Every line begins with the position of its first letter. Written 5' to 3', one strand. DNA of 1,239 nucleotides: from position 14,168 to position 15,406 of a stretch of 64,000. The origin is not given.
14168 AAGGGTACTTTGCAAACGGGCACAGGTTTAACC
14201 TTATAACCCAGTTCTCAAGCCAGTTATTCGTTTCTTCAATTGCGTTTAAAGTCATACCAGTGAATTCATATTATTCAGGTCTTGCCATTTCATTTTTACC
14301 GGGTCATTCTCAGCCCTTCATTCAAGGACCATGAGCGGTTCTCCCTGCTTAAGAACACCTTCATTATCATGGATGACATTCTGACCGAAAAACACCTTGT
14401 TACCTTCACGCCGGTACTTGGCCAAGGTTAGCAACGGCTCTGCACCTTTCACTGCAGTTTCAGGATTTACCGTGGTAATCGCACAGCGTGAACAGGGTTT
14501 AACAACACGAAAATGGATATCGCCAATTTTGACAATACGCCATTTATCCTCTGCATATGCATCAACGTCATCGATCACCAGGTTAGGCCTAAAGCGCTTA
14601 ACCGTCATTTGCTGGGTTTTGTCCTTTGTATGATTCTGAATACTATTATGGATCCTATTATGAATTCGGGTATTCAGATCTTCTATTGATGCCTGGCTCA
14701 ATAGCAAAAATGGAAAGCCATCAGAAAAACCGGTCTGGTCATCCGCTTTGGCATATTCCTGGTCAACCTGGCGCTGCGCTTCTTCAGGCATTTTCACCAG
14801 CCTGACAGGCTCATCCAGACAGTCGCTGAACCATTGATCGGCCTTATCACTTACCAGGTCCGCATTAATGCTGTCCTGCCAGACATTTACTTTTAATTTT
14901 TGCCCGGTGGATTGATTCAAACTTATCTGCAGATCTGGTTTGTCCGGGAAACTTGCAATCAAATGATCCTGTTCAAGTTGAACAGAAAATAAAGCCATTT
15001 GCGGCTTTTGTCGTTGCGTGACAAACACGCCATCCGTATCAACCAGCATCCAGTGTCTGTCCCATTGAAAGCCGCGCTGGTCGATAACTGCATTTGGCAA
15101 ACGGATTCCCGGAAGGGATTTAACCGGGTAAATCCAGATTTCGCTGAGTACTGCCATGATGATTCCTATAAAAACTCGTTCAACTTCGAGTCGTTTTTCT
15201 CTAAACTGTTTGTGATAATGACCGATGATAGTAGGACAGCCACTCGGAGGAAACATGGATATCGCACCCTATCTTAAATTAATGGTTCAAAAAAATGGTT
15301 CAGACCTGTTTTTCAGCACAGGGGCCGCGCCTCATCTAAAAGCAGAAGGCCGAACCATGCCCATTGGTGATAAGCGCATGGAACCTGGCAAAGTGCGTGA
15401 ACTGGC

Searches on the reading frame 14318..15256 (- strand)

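Call 82: search_protein_families(library=pfam, proteins=[window:14318-15256:-], max_evalue=0.000001)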
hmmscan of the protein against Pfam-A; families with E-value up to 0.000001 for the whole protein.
window:14318-15256:- (312 aa): 2 families
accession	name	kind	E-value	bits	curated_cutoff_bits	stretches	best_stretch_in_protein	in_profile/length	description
PF03476.21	MOSC_N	-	3.1e-33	114.6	25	1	34-149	1-118/119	MOSC N-terminal beta barrel domain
PF03473.23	MOSC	-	1e-20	74.4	22.7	1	174-308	3-119/120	MOSC domain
